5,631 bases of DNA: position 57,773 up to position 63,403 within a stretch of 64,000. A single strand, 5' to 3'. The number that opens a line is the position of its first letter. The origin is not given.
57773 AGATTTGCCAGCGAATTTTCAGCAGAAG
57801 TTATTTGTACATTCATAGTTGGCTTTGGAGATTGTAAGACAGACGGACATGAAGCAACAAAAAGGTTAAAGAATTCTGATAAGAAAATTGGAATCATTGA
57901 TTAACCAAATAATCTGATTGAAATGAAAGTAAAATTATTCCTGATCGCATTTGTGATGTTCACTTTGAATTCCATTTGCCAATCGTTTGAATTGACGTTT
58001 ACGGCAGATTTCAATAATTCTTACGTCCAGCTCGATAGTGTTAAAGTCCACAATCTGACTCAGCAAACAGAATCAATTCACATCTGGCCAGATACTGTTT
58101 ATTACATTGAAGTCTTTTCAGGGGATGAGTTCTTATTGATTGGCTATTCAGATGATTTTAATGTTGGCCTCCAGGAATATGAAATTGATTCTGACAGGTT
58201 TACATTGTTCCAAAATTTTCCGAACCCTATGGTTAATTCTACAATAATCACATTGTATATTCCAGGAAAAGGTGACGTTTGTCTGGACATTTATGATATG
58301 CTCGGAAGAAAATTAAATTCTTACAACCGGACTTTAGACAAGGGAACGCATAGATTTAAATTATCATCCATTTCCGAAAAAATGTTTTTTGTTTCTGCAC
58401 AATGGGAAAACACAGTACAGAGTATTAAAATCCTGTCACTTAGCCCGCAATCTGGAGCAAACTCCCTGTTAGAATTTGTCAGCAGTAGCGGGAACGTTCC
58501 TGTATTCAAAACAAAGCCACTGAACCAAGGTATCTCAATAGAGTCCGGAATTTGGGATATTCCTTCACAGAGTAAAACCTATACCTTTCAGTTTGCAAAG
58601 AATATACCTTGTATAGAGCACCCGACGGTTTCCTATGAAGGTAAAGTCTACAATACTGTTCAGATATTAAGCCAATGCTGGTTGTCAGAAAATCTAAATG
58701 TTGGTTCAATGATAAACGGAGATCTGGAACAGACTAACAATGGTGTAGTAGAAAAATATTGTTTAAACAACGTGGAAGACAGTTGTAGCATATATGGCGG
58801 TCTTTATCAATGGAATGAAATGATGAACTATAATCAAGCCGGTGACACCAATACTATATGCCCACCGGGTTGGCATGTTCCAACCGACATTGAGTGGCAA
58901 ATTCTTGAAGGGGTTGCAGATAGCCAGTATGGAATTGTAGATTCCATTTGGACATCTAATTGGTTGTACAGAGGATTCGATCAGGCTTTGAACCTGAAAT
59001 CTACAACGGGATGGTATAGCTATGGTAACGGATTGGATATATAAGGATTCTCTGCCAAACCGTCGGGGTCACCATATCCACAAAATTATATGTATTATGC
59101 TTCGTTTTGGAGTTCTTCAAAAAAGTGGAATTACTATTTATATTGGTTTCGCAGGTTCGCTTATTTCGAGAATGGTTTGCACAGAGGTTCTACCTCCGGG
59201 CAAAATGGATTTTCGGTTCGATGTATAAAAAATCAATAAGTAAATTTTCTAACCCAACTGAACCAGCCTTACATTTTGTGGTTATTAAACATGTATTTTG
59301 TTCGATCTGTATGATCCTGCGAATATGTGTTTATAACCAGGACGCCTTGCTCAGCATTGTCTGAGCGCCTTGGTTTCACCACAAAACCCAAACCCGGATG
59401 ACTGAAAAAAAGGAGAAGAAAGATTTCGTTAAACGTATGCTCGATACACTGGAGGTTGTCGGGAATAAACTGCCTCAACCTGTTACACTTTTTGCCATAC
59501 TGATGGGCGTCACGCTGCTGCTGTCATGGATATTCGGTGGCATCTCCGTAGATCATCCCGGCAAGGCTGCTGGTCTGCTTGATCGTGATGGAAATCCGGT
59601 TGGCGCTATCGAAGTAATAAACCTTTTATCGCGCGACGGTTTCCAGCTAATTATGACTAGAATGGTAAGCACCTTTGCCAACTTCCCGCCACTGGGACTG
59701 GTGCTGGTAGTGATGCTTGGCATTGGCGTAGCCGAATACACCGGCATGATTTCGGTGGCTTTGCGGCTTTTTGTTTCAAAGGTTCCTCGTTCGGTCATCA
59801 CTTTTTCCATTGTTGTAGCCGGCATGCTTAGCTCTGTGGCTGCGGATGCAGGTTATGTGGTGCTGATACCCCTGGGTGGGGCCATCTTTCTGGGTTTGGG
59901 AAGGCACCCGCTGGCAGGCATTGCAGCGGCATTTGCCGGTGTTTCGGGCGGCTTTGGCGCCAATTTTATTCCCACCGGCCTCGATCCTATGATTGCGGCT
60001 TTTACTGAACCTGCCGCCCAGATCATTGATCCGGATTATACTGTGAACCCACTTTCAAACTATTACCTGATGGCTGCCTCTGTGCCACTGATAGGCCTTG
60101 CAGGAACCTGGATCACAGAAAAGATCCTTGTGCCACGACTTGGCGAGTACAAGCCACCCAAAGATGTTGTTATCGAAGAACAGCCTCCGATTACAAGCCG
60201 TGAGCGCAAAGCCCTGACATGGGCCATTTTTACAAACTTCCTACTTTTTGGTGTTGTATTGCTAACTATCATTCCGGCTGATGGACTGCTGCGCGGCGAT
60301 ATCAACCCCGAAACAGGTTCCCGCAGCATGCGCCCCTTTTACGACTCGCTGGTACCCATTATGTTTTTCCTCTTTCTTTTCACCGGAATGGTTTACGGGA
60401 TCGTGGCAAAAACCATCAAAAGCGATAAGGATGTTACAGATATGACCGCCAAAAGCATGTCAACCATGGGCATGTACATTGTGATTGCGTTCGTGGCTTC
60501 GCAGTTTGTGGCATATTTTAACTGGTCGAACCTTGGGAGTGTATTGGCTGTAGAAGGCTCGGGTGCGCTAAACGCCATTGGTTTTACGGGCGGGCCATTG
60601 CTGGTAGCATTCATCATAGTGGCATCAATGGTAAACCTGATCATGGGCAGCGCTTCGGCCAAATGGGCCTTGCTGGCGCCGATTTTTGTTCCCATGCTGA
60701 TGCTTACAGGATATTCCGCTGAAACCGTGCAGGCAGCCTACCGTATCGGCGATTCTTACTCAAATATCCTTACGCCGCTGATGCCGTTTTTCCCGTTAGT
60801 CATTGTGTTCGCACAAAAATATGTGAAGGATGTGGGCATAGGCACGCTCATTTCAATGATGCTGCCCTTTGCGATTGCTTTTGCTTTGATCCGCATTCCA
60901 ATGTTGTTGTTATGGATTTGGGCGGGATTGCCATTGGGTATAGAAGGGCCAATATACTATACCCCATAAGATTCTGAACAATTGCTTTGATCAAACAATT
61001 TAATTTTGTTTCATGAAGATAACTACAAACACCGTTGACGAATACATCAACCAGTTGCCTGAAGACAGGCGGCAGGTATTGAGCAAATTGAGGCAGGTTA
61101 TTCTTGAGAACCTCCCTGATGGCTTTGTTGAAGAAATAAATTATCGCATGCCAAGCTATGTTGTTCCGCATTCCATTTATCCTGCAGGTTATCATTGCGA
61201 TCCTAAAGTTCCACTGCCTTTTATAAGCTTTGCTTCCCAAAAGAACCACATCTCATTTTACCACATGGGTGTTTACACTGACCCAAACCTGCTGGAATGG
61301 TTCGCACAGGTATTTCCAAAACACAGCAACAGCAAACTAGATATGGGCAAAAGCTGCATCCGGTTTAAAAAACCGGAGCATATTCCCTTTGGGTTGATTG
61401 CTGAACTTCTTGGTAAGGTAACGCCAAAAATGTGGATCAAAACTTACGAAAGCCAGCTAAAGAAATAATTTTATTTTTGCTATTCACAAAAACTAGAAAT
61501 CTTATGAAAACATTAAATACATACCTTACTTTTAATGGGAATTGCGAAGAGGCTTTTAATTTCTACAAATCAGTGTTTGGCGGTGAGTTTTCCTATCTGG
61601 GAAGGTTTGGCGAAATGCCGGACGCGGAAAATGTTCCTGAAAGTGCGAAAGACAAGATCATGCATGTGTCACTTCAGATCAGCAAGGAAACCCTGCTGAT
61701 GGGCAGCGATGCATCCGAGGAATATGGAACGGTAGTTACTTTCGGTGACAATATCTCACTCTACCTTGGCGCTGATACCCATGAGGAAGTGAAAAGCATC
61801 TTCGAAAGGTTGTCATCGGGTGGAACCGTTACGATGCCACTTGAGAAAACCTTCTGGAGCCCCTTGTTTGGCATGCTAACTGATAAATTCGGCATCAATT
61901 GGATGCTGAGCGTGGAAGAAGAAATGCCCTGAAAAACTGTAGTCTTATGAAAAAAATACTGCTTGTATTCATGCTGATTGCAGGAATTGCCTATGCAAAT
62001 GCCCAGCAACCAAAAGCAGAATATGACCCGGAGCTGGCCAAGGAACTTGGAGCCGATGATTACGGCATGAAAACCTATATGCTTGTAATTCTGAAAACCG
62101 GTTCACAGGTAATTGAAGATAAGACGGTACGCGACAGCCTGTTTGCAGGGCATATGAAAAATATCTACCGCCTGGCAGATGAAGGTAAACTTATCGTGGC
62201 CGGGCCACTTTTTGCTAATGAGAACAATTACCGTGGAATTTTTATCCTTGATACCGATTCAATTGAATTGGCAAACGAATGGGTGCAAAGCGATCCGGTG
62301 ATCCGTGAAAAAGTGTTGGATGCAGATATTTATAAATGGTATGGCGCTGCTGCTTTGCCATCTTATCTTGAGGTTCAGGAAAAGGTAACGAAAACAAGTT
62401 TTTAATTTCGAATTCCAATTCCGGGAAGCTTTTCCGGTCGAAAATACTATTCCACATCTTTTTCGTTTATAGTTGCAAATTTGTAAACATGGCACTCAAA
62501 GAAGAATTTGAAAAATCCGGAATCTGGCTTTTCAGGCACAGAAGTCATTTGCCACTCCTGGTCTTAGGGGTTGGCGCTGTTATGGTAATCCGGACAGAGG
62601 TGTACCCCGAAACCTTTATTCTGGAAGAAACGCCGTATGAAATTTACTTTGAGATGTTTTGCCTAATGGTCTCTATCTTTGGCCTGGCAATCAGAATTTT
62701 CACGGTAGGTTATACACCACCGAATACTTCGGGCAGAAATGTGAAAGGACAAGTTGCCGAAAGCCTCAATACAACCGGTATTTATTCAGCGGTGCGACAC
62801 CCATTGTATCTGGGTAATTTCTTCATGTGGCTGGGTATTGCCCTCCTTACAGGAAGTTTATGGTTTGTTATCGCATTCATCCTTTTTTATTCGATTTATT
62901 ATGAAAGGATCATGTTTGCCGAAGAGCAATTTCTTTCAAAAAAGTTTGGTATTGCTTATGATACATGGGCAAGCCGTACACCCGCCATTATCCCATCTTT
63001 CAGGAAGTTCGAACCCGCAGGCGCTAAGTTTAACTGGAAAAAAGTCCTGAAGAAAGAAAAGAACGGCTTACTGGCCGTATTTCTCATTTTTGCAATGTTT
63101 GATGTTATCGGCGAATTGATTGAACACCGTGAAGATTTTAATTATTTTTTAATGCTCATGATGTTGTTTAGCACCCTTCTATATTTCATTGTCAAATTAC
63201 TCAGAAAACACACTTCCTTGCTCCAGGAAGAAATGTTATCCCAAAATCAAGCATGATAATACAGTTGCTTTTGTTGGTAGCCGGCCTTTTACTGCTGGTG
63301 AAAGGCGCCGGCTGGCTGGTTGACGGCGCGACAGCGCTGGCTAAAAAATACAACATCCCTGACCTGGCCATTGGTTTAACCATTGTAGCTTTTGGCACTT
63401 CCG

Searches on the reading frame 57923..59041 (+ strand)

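Call 69: search_protein_families(library=pfam, proteins=[window:57923-59041:+], max_evalue=0.00001)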
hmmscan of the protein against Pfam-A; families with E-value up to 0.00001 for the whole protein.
window:57923-59041:+ (373 aa): 1 family
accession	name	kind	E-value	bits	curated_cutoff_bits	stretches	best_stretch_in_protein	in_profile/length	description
PF09603.15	Fib_succ_major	-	1.7e-16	61.5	33.9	1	246-360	1-107/187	Fibrobacter succinogenes major domain (Fib_succ_major)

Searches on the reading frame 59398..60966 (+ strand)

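Call 69: search_protein_families(library=pfam, proteins=[window:59398-60966:+], max_evalue=0.00001)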
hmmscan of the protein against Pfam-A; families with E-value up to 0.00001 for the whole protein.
window:59398-60966:+ (523 aa): 1 family
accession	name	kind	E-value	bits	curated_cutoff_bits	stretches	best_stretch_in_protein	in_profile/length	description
PF03806.19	ABG_transport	-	5.5e-187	622.4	27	1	13-521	1-502/502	AbgT putative transporter family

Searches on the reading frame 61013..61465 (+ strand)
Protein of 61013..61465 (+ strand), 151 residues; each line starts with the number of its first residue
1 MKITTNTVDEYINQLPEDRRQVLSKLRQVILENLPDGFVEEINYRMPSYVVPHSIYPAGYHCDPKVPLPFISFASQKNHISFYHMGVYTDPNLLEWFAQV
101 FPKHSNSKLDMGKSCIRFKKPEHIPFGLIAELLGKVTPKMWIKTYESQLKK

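Call 69: search_protein_families(library=pfam, proteins=[window:61013-61465:+], max_evalue=0.00001)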
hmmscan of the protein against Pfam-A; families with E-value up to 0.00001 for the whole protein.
window:61013-61465:+ (151 aa): 1 family
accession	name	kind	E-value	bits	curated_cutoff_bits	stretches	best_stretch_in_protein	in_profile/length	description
PF08818.16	DUF1801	-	1.1e-20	74.3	27.2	1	19-133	1-81/85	Domain of unknown function (DU1801)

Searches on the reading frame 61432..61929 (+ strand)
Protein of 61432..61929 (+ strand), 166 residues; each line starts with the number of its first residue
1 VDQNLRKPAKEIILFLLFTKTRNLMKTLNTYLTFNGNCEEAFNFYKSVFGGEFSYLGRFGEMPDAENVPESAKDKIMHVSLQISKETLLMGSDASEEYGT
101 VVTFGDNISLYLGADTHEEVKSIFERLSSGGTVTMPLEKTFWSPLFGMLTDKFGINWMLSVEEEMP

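Call 69: search_protein_families(library=pfam, proteins=[window:61432-61929:+], max_evalue=0.00001)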
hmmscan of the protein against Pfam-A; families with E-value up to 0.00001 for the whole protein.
window:61432-61929:+ (166 aa): 2 families
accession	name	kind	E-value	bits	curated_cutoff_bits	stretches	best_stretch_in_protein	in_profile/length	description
PF06983.19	3-dmu-9_3-mt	-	2e-13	51.3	24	1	29-158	4-114/116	3-demethylubiquinone-9 3-methyltransferase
PF00903.31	Glyoxalase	-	3.8e-09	37.4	20.6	1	28-159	2-121/121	Glyoxalase/Bleomycin resistance protein/Dioxygenase superfamily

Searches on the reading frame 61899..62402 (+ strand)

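Call 69: search_protein_families(library=pfam, proteins=[window:61899-62402:+], max_evalue=0.00001)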
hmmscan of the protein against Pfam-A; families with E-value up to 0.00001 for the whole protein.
window:61899-62402:+ (168 aa): 1 family
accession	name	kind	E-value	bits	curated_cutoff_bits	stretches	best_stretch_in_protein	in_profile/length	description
PF03795.20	YCII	-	3.4e-07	31.1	24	1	71-139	14-85/95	YCII-related domain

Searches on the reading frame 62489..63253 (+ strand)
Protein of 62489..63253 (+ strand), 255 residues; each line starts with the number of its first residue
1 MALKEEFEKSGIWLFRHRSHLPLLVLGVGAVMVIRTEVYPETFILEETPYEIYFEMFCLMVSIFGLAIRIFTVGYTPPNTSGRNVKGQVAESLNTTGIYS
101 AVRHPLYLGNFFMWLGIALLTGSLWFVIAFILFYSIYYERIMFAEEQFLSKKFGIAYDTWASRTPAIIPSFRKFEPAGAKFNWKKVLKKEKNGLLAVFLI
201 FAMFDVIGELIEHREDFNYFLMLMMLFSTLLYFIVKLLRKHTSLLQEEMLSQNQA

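Call 69: search_protein_families(library=pfam, proteins=[window:62489-63253:+], max_evalue=0.00001)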
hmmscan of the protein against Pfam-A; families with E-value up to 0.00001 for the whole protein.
window:62489-63253:+ (255 aa): 2 families
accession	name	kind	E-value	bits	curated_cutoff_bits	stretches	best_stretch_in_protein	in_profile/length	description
PF04191.18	PEMT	-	8.1e-13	49.2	25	1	89-154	38-103/105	Phospholipid methyltransferase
PF04140.19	ICMT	-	3.9e-06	27.7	24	1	89-147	31-91/95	Isoprenylcysteine carboxyl methyltransferase (ICMT) family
